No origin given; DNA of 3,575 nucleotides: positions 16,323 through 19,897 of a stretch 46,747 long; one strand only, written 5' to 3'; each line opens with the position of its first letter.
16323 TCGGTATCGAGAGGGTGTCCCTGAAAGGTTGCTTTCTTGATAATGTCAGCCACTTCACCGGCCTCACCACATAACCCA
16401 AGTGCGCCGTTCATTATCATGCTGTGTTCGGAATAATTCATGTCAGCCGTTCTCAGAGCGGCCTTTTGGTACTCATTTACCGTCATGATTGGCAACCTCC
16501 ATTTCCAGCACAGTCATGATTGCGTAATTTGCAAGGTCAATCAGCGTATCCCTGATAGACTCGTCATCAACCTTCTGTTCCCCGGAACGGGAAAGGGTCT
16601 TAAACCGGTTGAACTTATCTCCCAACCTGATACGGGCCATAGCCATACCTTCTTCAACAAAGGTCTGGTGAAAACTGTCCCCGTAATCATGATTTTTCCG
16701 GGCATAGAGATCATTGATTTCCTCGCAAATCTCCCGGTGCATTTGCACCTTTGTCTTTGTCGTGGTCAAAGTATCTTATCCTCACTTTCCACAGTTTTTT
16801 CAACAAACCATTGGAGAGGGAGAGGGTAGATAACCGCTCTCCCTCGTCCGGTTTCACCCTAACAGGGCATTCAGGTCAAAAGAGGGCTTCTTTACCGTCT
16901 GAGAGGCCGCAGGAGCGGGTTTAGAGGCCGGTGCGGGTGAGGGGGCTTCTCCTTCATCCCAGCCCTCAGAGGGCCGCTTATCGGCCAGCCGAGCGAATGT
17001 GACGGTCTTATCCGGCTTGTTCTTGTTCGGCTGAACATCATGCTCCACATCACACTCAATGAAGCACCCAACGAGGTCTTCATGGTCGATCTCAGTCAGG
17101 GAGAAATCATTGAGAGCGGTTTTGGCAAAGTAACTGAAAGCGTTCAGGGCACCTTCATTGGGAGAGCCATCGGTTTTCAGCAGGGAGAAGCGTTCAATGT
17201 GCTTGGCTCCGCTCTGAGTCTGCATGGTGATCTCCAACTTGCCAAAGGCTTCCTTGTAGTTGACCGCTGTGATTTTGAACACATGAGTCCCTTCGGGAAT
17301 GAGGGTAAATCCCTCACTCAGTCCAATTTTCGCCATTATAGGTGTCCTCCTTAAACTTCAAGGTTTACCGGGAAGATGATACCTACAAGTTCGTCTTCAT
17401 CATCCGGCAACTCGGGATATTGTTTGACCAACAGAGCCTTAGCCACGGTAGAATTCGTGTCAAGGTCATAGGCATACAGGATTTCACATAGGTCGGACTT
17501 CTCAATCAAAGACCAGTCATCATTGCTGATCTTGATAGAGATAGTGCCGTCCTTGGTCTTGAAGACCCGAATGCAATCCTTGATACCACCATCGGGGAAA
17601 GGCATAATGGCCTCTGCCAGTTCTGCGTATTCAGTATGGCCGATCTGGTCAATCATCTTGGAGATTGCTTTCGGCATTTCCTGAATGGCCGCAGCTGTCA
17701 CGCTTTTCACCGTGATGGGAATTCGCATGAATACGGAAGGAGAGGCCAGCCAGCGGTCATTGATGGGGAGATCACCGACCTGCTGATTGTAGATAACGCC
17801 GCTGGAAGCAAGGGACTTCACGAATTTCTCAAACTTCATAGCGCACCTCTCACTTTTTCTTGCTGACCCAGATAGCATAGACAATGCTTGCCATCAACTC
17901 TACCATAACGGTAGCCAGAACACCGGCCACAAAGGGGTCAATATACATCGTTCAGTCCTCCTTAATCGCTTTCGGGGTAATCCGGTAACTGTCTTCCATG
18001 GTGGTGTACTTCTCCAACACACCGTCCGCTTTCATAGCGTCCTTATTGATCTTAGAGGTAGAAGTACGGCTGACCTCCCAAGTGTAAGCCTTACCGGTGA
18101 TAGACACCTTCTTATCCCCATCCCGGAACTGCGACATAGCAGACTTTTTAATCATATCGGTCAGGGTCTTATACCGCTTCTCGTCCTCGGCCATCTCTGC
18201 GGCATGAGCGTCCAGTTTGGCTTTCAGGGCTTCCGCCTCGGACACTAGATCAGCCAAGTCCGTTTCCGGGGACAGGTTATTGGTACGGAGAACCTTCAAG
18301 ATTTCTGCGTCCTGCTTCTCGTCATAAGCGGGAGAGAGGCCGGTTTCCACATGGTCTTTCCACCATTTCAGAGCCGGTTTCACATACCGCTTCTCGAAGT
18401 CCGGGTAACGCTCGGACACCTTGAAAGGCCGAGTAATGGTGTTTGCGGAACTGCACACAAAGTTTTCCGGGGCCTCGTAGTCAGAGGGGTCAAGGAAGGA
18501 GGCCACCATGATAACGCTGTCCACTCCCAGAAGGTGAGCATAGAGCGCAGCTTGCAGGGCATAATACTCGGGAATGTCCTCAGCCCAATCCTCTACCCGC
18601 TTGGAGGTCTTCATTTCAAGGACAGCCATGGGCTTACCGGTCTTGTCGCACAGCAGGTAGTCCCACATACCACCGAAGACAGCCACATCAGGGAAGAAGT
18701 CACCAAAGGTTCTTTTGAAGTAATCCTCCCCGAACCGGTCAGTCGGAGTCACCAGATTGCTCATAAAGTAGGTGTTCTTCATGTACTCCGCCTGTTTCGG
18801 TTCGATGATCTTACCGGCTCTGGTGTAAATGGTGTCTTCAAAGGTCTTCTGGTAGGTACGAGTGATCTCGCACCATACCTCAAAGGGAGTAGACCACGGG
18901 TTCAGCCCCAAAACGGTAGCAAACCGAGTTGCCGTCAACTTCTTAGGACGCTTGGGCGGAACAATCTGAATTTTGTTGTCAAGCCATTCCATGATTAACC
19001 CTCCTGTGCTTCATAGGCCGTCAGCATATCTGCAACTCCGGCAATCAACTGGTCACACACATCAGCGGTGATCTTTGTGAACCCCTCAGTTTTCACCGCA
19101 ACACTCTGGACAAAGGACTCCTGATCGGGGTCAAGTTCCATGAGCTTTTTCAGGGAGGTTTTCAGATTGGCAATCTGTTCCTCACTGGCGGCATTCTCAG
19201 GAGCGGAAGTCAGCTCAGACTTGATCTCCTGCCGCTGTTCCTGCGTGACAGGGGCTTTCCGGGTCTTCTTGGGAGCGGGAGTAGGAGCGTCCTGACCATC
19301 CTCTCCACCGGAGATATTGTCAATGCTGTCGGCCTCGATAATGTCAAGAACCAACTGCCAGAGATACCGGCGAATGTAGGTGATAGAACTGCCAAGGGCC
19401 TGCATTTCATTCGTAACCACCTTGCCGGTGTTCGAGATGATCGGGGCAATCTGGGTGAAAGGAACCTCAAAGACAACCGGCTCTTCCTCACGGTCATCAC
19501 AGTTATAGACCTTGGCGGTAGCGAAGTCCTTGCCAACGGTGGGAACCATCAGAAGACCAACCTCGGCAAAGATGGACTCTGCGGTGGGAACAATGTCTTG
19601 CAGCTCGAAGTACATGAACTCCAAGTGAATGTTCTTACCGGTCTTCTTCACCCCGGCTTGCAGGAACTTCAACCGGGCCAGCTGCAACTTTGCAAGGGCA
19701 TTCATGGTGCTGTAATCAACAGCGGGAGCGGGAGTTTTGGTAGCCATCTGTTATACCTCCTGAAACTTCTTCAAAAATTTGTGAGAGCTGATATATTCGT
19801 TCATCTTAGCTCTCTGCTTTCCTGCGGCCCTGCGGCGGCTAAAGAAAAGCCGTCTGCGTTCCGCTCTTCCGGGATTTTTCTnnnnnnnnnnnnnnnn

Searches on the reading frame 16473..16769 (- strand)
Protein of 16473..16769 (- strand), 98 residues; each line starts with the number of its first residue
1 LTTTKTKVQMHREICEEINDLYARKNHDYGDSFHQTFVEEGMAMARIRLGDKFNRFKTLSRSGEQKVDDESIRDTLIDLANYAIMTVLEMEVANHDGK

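Call 36: search_protein_families(library=phrogs, proteins=[window:16473-16769:-], max_evalue=0.001)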
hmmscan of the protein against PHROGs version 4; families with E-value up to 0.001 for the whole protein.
window:16473-16769:- (98 aa): 1 family
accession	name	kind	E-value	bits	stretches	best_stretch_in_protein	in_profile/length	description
phrog_1485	-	unknown function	5.4e-30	105.6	1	3-95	14-105/238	-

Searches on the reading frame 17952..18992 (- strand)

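Call 36: search_protein_families(library=phrogs, proteins=[window:17952-18992:-], max_evalue=0.001)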
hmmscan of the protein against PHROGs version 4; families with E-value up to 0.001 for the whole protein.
window:17952-18992:- (346 aa): 1 family
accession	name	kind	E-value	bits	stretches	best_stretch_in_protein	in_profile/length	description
phrog_434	-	DNA, RNA and nucleotide metabolism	1.6e-25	91.1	1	15-339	64-362/372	RecE-like recombination exonuclease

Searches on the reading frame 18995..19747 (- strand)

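Call 36: search_protein_families(library=phrogs, proteins=[window:18995-19747:-], max_evalue=0.001)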
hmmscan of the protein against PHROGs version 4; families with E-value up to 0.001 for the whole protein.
window:18995-19747:- (250 aa): 3 families
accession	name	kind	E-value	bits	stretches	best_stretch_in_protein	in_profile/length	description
phrog_155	-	DNA, RNA and nucleotide metabolism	1.6e-17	65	1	13-208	64-255/308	Erf-like ssDNA annealing protein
phrog_2324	-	DNA, RNA and nucleotide metabolism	2.9e-13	50.8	1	14-203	8-183/193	Erf-like ssDNA annealing protein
phrog_34817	-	unknown function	0.00077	19.8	0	113-164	103-153/291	-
